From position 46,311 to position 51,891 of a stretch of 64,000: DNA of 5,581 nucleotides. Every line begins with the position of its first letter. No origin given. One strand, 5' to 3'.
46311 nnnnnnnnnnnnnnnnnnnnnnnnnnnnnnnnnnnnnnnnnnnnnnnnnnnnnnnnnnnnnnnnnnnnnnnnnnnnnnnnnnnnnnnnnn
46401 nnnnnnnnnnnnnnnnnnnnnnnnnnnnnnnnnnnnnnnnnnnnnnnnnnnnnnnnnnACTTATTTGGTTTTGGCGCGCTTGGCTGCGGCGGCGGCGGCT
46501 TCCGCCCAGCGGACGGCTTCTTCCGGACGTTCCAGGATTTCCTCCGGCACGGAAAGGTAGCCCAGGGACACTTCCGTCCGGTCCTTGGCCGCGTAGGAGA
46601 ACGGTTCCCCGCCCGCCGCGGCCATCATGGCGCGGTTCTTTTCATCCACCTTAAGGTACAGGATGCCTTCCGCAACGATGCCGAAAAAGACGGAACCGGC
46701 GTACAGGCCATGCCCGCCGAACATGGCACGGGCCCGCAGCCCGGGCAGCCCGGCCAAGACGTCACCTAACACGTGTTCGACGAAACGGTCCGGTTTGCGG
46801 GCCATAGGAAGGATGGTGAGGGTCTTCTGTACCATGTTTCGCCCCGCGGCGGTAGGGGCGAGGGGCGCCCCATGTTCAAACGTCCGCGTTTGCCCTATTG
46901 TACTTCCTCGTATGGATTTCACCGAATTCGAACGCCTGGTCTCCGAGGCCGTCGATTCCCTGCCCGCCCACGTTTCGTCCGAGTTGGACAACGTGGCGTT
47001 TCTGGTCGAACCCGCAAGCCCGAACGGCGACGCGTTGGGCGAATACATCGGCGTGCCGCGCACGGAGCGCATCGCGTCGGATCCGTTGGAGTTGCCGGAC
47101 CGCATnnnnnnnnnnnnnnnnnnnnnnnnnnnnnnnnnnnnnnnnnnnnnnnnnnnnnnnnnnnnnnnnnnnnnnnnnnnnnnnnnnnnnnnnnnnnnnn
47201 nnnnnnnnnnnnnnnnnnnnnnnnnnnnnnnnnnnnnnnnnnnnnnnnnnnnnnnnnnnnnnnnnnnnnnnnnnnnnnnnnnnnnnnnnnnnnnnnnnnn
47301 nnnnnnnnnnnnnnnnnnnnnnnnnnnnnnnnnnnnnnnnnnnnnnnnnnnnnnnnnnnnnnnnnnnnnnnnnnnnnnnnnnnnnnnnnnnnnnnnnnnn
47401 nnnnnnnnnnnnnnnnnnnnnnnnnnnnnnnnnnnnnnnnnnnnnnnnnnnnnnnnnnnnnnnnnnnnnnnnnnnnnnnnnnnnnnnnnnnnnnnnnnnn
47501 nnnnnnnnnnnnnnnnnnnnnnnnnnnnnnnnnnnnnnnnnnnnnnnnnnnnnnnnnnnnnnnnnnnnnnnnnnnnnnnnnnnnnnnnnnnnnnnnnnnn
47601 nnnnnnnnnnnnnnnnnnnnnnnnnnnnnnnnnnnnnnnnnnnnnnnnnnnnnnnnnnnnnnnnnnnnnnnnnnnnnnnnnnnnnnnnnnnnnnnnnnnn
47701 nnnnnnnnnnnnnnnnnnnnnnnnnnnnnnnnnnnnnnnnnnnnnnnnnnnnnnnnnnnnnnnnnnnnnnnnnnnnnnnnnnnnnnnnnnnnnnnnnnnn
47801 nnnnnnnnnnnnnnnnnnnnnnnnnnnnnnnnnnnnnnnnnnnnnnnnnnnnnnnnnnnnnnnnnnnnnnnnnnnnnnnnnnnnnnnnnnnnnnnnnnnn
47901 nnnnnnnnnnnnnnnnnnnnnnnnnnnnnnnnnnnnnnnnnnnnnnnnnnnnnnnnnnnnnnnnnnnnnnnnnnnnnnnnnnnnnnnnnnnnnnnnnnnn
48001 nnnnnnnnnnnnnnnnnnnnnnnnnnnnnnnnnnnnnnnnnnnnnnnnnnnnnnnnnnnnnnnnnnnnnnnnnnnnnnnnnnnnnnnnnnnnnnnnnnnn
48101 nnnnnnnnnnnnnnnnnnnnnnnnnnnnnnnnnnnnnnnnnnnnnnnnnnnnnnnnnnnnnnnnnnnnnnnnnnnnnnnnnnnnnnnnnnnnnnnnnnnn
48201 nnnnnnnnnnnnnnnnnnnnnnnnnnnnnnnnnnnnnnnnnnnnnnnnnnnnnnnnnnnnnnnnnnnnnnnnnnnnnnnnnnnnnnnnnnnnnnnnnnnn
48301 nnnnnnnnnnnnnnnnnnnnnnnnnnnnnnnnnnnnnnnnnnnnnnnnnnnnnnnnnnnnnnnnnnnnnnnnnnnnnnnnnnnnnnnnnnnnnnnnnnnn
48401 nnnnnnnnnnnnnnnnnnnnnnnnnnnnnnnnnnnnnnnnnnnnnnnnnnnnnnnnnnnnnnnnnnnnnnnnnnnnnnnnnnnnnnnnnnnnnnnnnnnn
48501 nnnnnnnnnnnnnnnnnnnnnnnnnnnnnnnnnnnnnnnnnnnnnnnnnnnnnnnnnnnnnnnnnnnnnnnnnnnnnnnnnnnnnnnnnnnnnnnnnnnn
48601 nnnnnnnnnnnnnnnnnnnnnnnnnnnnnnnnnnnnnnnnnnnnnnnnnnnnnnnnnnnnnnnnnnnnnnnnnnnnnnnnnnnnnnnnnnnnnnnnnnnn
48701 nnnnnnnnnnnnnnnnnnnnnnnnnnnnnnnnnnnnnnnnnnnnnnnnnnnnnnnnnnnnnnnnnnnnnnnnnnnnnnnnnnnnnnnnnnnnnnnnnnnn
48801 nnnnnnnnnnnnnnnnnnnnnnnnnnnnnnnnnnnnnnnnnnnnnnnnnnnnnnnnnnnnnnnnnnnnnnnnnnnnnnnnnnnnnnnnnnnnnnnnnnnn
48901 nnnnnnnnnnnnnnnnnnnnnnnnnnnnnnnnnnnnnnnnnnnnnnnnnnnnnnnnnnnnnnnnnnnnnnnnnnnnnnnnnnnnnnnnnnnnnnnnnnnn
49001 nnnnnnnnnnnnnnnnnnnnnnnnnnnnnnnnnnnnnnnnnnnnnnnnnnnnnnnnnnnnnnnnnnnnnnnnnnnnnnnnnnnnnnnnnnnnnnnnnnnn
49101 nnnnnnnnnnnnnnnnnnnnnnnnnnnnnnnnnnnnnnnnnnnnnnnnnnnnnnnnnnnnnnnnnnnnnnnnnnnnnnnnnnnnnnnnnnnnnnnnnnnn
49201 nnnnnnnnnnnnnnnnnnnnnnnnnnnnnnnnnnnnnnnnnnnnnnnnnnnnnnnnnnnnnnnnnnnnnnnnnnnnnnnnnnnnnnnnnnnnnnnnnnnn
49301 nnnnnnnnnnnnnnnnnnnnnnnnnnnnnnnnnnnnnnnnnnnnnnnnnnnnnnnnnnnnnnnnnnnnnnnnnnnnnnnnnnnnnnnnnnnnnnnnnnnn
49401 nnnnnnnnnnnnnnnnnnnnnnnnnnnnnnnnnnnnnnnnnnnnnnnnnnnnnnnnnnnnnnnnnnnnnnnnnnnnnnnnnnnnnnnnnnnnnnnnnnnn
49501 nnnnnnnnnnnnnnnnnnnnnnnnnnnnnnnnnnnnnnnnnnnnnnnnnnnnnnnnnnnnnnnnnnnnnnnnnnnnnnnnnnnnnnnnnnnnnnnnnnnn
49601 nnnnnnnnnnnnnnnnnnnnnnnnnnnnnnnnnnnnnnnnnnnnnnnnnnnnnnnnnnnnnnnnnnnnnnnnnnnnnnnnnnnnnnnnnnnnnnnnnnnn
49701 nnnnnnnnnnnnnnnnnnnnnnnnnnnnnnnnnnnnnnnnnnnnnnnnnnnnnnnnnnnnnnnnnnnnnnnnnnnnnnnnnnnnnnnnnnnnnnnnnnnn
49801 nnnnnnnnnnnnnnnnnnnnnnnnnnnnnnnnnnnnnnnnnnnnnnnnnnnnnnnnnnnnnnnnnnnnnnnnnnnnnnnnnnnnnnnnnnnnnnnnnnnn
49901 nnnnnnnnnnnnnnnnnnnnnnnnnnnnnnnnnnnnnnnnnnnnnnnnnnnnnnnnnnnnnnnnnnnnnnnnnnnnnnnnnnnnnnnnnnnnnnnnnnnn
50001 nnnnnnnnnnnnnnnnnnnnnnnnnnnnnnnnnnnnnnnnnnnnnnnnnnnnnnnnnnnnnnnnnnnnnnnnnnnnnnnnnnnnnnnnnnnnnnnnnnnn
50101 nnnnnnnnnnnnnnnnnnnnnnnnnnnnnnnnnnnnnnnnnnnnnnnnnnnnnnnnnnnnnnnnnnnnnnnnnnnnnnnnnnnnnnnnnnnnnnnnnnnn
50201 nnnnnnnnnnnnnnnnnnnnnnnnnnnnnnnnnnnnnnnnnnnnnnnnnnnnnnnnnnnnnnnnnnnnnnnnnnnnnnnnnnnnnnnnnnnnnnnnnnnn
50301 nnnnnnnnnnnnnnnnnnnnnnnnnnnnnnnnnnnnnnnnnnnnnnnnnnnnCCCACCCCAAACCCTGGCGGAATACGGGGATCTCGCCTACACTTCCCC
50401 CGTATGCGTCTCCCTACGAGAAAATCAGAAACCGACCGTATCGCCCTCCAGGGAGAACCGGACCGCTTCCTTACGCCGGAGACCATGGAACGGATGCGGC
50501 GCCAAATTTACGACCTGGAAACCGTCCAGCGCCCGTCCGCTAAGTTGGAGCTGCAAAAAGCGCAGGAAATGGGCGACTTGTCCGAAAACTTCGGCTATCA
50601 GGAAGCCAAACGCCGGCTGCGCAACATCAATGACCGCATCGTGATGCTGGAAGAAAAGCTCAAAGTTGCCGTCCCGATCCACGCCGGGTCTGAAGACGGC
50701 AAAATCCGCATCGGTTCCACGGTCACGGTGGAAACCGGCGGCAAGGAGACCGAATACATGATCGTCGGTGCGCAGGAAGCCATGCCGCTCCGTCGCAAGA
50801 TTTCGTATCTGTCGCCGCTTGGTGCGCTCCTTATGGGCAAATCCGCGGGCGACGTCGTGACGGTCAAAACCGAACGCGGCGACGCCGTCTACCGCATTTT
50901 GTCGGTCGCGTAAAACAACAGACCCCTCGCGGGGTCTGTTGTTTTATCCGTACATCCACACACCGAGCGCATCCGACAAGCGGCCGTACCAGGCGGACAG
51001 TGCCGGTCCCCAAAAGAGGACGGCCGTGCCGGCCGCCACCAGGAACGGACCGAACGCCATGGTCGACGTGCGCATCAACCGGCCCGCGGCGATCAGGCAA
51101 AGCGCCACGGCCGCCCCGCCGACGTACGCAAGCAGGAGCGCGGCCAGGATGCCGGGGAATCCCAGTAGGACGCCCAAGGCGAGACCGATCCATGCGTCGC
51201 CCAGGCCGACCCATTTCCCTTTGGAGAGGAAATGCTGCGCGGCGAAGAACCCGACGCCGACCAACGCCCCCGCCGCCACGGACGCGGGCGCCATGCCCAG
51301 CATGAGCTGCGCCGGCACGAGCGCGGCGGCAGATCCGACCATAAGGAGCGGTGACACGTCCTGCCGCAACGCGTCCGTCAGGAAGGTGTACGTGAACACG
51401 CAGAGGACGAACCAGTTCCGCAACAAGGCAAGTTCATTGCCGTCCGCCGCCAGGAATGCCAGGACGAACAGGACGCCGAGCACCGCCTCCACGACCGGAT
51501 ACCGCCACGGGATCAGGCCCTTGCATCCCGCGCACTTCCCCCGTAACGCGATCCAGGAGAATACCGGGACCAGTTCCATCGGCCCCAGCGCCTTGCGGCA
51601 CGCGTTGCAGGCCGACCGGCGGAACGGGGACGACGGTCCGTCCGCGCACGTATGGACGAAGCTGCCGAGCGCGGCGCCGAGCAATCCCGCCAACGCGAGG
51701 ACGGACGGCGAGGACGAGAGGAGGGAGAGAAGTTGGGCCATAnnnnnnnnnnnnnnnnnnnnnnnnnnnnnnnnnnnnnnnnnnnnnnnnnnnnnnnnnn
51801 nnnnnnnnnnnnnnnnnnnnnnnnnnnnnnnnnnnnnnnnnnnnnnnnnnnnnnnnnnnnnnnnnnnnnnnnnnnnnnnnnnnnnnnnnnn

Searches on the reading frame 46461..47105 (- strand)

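Call 88: search_protein_families(library=pfam, proteins=[window:46461-47105:-], max_evalue=0.00001)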
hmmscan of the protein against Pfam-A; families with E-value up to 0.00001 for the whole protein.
window:46461-47105:- (214 aa): 1 family
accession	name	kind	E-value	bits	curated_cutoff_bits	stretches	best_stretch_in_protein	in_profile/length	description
PF04993.18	TfoX_N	-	1.4e-25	89.7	30.1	1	116-208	2-91/91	TfoX N-terminal domain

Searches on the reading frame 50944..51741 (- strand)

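Call 87: search_protein_families(library=pfam, proteins=[window:50944-51741:-], max_evalue=0.00001)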
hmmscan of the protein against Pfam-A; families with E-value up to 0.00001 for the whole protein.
window:50944-51741:- (265 aa): 1 family
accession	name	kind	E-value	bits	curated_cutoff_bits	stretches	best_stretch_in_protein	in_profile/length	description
PF06750.18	A24_N_bact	-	2.5e-22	79.2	23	1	20-97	1-82/84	Bacterial Peptidase A24 N-terminal domain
